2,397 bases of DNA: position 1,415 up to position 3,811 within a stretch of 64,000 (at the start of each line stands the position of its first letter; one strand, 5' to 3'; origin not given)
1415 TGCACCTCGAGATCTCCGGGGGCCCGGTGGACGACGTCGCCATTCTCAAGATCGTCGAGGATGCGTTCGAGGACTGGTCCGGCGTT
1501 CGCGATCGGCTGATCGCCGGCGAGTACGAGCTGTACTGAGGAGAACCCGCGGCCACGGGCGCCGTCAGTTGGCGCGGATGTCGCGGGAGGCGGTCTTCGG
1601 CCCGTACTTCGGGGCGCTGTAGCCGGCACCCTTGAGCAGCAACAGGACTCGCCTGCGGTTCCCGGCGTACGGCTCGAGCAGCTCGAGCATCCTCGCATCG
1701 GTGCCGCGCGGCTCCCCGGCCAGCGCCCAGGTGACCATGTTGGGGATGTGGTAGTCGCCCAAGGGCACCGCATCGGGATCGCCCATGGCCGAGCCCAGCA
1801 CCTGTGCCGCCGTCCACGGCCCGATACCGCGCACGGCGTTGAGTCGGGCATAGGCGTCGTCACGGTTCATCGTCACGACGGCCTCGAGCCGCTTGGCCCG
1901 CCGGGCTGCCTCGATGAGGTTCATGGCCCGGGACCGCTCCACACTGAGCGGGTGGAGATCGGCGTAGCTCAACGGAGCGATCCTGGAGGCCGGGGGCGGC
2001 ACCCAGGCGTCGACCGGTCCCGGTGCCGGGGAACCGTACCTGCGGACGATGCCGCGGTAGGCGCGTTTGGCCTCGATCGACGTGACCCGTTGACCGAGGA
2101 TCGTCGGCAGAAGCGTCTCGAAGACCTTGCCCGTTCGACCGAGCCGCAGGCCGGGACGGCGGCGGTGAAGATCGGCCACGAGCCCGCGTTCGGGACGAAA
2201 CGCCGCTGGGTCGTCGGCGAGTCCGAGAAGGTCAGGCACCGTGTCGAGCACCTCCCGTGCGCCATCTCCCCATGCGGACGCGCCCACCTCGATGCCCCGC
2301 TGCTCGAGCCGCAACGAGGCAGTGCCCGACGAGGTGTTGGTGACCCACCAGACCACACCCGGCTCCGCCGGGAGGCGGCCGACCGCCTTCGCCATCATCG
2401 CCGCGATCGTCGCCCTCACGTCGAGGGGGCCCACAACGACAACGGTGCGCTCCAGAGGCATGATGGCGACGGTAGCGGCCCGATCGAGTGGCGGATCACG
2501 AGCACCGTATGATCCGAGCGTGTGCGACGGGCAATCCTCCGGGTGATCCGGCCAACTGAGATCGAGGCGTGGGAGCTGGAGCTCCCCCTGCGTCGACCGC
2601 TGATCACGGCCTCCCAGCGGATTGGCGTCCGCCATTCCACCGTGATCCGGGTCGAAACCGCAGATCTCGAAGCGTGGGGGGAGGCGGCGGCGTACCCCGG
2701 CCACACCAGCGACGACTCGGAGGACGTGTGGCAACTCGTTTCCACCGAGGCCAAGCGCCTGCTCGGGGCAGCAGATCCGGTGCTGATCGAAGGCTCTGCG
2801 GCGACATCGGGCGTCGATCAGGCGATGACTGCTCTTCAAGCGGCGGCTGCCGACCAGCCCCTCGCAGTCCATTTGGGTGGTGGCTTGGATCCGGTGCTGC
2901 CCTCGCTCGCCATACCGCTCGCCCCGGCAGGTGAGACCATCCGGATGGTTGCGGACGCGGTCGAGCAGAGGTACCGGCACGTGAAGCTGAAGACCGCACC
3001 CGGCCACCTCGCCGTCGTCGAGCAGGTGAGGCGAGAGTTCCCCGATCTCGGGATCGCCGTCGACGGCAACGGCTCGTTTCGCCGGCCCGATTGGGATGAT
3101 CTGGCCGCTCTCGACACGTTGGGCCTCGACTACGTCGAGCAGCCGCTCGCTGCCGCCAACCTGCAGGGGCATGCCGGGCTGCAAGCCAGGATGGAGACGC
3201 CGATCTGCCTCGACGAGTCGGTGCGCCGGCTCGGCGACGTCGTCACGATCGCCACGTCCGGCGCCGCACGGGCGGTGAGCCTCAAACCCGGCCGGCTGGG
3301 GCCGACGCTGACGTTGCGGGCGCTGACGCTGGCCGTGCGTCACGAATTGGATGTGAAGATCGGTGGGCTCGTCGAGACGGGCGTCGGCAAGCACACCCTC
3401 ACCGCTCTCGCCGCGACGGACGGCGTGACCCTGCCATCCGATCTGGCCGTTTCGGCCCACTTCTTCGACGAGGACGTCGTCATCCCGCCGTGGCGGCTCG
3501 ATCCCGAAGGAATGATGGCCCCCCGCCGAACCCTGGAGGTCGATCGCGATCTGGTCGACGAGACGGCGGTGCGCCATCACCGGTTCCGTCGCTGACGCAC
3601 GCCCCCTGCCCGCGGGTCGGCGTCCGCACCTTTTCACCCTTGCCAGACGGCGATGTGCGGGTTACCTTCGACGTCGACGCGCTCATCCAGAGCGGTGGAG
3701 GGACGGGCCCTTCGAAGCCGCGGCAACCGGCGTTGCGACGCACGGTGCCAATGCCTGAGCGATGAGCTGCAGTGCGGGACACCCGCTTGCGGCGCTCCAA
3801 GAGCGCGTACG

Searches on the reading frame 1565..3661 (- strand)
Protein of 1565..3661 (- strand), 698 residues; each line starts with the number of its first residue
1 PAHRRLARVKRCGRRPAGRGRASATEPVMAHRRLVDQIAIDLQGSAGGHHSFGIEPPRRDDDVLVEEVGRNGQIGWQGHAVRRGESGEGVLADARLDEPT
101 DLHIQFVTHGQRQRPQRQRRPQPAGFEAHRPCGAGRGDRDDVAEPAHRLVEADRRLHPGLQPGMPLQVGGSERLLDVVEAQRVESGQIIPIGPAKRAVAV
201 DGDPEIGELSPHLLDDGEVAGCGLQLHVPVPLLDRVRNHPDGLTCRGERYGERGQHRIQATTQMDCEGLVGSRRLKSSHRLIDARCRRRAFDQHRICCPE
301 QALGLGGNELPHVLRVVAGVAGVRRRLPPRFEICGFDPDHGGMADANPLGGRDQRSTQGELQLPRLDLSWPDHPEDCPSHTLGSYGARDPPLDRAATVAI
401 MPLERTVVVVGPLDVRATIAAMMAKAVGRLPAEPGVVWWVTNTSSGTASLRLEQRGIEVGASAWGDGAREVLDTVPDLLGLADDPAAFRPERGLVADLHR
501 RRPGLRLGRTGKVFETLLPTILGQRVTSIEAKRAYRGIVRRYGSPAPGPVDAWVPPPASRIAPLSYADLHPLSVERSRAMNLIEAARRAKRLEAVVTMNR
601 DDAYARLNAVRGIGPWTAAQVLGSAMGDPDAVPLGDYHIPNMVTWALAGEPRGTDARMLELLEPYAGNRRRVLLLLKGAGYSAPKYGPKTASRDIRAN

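Call 73: search_protein_families(library=pfam, proteins=[window:1565-3661:-], max_evalue=0.01)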
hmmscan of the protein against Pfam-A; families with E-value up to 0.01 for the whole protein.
window:1565-3661:- (698 aa): 1 family
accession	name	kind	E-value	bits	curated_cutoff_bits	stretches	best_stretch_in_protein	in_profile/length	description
PF00730.31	HhH-GPD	-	2.1e-05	25.3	26.2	1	520-661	3-101/108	HhH-GPD superfamily base excision DNA repair protein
